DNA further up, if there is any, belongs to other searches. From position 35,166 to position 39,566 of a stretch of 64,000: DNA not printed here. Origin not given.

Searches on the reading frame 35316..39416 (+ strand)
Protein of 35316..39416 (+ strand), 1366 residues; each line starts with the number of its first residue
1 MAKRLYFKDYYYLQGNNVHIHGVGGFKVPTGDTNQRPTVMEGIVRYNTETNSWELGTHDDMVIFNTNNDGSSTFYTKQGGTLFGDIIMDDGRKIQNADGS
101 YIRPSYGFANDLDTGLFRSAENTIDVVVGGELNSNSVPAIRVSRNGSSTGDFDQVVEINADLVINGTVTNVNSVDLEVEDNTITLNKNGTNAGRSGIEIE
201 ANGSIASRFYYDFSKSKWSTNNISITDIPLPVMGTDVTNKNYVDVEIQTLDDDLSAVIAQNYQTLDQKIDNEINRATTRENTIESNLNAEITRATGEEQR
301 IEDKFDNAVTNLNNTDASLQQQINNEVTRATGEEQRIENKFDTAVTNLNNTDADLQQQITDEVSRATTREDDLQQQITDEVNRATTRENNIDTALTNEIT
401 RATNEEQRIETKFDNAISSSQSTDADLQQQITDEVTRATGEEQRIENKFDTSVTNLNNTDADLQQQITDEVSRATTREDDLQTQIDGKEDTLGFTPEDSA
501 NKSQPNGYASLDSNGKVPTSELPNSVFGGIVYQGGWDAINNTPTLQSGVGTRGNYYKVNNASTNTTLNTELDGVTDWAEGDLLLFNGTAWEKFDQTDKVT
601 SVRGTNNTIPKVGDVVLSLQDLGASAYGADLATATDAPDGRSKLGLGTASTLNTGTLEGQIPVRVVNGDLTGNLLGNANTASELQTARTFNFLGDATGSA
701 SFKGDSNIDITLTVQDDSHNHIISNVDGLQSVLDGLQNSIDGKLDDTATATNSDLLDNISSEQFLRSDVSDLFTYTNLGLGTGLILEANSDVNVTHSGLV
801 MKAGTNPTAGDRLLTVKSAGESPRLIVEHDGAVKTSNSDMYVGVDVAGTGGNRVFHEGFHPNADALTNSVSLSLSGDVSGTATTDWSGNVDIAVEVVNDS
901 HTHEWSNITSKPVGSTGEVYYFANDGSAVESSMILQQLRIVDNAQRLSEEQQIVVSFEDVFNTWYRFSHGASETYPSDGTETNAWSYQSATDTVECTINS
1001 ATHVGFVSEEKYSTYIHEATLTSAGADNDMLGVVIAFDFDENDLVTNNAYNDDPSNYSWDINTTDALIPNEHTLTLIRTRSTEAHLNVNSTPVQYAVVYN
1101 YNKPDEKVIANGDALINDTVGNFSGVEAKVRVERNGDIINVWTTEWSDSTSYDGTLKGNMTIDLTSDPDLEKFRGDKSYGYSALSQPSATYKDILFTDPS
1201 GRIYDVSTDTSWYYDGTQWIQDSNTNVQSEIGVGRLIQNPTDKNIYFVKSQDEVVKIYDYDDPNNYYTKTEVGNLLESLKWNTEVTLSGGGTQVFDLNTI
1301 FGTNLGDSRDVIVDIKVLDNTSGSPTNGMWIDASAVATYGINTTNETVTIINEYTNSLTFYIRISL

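Call 106: search_protein_families(library=phrogs, proteins=[window:35316-39416:+], max_evalue=0.001)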
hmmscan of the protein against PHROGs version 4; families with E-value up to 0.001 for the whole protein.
window:35316-39416:+ (1366 aa): 12 families
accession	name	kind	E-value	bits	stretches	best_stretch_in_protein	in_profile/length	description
phrog_36886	-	unknown function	1.7e-58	199.7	1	879-1258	232-581/605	-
phrog_33406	-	tail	3.7e-49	168.6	1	901-1249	273-595/651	tail fiber protein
phrog_21285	-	head and packaging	1.1e-28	99.8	1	933-1230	834-1104/2143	virion structural protein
phrog_13892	-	tail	1.8e-22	81.1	1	491-621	449-574/676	minor tail protein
phrog_7389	-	tail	2.8e-16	60.3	1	669-715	332-378/732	tail fiber protein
phrog_13589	-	unknown function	2e-15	56.8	2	340-474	131-267/1042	-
phrog_27379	-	unknown function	5.1e-10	40.4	1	1284-1364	36-116/122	-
phrog_5181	-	unknown function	2.6e-08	33.6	1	439-715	308-404/763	-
phrog_23820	-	tail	4.8e-07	31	1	674-716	46-89/221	tail fiber protein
phrog_36843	-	unknown function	2.9e-06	28.4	1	1295-1364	41-111/118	-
phrog_3018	-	head and packaging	9.2e-06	25.9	1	676-715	97-136/341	head decoration protein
phrog_26200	-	head and packaging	0.00072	20.5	1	1286-1364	62-142/156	virion structural protein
